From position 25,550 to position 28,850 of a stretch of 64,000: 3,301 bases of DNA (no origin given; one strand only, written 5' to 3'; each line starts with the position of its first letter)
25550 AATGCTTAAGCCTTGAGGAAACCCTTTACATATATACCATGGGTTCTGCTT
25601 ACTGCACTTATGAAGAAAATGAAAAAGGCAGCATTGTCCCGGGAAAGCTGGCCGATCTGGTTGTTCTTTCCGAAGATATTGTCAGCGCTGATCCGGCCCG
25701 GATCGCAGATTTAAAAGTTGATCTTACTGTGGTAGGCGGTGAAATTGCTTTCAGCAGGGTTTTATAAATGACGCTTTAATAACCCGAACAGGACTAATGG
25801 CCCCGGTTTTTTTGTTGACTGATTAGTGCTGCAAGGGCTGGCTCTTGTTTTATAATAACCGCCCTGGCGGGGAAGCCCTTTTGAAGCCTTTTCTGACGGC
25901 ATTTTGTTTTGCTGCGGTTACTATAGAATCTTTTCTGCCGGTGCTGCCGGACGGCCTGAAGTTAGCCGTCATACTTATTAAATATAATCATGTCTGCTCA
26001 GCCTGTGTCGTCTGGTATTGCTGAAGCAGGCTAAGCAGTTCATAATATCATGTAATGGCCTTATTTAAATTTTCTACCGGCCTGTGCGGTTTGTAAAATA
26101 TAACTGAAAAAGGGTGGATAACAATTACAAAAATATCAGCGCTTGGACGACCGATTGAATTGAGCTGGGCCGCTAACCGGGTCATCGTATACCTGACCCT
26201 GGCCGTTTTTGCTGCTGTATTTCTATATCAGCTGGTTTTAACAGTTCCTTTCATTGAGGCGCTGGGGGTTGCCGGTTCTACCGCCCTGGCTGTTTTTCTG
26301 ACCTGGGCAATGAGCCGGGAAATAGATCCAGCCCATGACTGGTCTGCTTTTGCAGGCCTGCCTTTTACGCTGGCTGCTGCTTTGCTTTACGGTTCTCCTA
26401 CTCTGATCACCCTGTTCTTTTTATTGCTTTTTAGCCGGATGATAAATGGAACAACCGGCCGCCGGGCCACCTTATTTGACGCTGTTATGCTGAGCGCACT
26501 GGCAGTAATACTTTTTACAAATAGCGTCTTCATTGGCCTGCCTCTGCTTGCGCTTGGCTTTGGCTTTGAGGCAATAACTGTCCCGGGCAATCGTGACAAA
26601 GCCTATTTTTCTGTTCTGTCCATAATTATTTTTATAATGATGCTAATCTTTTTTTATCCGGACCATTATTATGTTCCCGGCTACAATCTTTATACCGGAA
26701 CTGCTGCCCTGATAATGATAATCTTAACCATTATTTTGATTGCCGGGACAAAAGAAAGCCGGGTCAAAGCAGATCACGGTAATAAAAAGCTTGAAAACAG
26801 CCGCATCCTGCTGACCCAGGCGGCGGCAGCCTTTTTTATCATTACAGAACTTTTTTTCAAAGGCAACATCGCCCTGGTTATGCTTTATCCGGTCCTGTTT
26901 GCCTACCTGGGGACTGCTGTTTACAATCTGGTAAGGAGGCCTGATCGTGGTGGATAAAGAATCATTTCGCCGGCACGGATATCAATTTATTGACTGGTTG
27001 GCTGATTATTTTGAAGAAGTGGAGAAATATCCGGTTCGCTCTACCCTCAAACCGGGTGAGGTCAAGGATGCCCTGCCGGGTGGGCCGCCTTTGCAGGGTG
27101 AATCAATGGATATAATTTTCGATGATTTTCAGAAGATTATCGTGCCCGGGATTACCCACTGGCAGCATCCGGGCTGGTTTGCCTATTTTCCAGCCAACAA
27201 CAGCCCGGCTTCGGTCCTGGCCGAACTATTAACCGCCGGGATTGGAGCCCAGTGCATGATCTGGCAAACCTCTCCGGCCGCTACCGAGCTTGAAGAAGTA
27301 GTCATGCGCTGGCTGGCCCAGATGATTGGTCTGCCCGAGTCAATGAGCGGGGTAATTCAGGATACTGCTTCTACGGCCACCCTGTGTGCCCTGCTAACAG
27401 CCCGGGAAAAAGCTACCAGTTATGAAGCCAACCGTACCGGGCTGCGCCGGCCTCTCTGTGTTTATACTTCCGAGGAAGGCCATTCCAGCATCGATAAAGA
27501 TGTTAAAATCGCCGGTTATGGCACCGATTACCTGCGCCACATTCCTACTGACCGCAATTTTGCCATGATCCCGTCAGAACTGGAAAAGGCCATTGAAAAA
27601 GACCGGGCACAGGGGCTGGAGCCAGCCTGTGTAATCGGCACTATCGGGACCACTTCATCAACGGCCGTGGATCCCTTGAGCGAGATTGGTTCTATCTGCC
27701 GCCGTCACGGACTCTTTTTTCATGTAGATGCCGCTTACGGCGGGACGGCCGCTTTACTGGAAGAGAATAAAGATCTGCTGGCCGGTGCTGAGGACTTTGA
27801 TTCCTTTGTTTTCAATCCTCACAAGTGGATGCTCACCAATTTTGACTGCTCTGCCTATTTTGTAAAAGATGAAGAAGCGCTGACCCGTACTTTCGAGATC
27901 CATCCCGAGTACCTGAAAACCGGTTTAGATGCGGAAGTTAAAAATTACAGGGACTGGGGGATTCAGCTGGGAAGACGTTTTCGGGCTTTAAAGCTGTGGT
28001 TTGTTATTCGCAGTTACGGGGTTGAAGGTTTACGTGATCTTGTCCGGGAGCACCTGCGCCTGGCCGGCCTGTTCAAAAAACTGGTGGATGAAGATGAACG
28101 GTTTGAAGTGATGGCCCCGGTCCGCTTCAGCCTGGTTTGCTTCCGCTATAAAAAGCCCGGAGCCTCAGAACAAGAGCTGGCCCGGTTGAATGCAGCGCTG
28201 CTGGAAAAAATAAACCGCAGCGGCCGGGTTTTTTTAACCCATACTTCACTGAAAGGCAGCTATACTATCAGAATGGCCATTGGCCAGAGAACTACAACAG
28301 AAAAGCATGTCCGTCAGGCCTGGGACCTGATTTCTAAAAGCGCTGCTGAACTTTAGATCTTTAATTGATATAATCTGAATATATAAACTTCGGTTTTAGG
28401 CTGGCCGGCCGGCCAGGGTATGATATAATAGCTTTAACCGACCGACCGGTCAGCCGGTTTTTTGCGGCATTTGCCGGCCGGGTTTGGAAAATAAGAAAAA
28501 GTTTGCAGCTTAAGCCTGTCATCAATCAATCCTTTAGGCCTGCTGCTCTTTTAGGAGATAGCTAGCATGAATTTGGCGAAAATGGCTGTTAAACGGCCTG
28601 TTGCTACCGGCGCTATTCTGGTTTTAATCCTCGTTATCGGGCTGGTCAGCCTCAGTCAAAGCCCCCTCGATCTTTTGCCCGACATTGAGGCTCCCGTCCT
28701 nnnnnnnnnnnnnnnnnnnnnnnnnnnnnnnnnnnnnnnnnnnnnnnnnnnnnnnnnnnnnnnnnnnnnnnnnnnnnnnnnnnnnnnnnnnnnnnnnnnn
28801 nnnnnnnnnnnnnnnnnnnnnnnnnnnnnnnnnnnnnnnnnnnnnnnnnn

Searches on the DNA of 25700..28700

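Call 31: search_rna_families(source=window, start=25700, end=28700, threshold=evalue, max_evalue=1)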
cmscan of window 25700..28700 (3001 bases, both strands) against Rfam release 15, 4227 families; matches with E-value up to 1: 0.
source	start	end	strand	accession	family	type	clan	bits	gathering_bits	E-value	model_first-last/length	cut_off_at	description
